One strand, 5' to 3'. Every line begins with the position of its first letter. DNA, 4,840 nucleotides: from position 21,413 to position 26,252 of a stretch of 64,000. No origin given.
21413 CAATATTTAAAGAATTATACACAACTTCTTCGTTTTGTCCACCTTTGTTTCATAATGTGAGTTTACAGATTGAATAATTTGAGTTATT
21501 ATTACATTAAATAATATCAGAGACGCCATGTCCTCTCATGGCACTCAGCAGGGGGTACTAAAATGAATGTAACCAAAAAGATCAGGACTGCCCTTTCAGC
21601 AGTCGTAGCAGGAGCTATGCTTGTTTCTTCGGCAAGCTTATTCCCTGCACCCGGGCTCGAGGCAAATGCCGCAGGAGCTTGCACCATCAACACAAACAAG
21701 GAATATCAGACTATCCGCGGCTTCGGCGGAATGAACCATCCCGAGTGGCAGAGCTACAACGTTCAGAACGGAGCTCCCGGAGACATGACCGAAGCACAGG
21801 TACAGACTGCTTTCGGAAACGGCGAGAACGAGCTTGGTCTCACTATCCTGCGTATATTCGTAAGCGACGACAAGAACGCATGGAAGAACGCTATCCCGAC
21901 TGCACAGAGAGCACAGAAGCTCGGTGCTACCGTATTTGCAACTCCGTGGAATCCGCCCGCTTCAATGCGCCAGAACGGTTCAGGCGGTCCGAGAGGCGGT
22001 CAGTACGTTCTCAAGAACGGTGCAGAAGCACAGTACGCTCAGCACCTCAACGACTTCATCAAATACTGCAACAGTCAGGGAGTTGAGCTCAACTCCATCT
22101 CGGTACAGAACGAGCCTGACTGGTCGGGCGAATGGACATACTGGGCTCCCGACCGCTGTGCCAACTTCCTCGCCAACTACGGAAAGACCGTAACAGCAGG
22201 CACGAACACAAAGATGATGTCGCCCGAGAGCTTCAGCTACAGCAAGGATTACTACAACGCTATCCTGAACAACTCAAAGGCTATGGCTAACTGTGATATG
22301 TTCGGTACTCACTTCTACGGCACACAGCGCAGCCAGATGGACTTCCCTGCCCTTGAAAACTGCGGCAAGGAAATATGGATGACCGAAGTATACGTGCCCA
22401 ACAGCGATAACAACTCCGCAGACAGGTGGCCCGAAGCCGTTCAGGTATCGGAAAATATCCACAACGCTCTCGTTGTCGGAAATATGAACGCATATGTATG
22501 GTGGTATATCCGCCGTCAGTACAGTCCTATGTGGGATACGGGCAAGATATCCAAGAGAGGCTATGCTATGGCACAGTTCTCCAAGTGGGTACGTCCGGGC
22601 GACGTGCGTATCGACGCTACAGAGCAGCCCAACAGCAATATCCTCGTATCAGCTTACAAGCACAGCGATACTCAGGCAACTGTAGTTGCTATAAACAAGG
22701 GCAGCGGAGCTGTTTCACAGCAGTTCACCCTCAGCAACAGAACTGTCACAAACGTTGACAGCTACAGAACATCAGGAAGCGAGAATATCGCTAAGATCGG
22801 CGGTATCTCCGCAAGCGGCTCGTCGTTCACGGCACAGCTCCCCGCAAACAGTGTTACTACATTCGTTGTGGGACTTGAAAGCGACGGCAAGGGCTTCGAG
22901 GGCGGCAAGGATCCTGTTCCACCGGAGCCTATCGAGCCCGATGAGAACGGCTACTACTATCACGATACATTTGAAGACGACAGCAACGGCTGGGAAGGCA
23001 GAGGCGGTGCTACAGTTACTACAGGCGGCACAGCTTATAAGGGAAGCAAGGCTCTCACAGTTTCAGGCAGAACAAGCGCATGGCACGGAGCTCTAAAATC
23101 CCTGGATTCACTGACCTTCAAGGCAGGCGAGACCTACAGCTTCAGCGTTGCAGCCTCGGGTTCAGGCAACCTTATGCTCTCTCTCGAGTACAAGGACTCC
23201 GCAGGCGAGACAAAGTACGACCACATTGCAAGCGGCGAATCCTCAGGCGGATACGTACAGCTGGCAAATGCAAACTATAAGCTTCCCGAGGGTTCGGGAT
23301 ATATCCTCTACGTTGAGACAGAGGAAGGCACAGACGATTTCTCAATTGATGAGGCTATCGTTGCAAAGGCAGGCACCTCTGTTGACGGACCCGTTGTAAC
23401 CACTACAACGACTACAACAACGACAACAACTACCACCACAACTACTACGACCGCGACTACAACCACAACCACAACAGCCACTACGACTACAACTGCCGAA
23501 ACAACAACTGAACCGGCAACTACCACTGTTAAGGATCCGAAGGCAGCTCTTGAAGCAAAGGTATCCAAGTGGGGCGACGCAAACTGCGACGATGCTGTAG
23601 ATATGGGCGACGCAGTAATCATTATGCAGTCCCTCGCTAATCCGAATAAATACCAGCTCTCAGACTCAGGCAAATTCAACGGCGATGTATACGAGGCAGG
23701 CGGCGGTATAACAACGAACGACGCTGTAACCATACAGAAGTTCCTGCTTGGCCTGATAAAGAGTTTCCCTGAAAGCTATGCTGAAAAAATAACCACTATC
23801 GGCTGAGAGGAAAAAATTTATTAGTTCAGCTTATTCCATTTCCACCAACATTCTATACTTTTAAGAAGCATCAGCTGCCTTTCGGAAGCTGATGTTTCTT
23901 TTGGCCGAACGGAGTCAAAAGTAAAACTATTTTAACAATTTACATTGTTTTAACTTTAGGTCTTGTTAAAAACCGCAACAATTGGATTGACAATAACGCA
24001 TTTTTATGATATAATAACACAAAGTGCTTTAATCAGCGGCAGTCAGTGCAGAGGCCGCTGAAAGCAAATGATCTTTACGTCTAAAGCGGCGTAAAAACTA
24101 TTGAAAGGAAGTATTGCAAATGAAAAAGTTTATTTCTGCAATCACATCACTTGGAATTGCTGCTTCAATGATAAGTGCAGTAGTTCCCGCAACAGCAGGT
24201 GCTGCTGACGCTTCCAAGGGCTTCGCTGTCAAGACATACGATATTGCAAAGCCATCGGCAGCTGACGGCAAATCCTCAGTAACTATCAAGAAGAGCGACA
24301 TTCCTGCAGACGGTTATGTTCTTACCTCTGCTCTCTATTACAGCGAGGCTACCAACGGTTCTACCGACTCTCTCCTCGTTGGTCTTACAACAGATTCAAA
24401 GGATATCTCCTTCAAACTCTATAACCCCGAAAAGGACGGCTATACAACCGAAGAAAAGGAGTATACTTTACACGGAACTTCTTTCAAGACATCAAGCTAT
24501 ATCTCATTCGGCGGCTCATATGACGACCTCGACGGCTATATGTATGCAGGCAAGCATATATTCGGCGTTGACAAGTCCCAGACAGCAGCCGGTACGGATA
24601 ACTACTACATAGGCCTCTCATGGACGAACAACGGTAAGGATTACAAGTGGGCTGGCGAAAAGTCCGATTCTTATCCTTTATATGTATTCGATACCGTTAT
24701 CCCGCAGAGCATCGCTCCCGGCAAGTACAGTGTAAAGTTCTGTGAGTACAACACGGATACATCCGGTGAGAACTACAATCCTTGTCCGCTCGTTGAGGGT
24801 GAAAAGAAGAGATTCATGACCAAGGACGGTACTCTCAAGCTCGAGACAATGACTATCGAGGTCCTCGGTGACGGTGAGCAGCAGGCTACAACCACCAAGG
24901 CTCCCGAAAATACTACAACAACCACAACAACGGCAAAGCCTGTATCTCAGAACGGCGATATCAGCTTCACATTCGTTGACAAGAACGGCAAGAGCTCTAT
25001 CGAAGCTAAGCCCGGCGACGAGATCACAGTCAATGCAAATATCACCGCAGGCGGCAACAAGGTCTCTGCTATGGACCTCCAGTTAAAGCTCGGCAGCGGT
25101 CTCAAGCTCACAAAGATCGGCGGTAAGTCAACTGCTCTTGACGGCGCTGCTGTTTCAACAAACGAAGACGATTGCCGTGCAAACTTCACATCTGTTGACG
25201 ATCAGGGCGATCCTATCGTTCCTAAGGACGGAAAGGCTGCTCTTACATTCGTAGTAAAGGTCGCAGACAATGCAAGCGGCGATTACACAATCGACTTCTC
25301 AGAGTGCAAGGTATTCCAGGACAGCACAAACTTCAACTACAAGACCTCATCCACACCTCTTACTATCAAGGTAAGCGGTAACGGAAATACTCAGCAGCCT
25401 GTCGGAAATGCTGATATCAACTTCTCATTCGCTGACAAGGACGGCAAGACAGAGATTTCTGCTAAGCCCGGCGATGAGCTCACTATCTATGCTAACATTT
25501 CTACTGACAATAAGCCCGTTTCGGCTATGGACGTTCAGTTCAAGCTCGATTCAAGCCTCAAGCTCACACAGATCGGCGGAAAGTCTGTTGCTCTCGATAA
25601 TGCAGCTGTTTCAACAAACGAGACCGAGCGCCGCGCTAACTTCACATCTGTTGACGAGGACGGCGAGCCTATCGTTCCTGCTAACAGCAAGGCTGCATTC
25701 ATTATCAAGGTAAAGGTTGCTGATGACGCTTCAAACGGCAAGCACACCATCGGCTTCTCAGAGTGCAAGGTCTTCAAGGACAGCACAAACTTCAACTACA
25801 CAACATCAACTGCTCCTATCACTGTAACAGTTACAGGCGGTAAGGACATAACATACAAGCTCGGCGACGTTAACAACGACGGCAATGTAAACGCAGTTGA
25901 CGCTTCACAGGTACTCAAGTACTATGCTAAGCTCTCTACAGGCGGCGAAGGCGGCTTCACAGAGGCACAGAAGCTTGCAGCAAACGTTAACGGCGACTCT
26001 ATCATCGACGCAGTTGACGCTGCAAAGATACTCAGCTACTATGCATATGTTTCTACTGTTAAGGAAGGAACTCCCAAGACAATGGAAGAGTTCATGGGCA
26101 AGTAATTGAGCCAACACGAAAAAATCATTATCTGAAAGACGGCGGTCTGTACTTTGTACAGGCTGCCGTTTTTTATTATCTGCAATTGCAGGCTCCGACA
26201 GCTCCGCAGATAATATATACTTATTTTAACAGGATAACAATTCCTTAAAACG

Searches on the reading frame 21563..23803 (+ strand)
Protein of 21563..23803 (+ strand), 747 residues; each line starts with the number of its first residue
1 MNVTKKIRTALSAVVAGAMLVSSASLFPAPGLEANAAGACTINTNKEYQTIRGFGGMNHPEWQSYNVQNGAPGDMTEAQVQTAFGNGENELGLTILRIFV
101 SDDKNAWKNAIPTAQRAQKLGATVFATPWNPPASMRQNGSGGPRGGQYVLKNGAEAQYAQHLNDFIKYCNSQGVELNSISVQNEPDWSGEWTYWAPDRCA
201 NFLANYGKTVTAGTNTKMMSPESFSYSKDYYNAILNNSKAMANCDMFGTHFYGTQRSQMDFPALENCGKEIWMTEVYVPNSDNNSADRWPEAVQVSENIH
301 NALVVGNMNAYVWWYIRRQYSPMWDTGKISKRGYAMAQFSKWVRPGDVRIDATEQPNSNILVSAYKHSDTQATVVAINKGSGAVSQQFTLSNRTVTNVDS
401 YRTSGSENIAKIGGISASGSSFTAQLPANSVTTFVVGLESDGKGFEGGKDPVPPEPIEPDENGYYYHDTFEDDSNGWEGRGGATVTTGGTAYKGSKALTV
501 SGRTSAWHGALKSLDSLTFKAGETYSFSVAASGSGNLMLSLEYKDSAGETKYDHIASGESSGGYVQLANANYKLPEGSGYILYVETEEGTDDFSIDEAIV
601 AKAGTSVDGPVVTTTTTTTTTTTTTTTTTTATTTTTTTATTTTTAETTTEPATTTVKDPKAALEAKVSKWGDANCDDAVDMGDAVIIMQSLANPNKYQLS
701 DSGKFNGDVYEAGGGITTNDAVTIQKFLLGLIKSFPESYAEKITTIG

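Call 94: search_protein_families(library=pfam, proteins=[window:21563-23803:+], max_evalue=0.0001)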
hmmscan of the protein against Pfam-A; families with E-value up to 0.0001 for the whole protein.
window:21563-23803:+ (747 aa): 3 families
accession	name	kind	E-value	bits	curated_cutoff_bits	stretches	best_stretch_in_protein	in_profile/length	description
PF02018.23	CBM_4_9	-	4.2e-16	60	25.9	1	463-586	2-131/136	Carbohydrate binding domain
PF17189.10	Glyco_hydro_30C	-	4.7e-06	27.1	22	1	348-434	3-65/65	Glycosyl hydrolase family 30 beta sandwich domain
PF14587.12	Glyco_hydr_30_2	-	7.3e-06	26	27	0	124-188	121-186/364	O-Glycosyl hydrolase family 30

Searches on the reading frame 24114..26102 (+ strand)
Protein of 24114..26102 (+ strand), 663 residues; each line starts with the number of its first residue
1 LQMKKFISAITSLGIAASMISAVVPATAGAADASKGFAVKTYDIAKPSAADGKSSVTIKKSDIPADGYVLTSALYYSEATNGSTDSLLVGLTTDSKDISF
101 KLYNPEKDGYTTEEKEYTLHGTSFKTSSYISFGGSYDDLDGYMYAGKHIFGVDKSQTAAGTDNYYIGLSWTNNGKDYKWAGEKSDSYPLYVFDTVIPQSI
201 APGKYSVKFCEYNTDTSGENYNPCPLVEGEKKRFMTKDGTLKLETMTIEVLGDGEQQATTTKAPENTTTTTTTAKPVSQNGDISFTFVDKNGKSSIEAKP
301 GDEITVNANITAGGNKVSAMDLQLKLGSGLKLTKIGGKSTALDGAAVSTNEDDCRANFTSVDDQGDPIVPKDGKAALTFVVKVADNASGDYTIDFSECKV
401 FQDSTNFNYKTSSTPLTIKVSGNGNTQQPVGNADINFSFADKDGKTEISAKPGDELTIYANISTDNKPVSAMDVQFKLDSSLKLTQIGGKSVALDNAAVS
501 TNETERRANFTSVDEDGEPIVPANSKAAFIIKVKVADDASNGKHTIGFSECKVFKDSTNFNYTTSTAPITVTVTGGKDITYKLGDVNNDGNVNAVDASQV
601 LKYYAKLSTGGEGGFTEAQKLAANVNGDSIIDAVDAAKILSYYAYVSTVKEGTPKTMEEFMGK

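Call 94: search_protein_families(library=pfam, proteins=[window:24114-26102:+], max_evalue=0.0001)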
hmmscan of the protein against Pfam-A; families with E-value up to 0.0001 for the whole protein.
window:24114-26102:+ (663 aa): 1 family
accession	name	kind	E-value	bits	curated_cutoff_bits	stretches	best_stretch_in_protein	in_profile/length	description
PF00404.24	Dockerin_1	-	3e-10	40.6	22.9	1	583-639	1-52/57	Dockerin type I domain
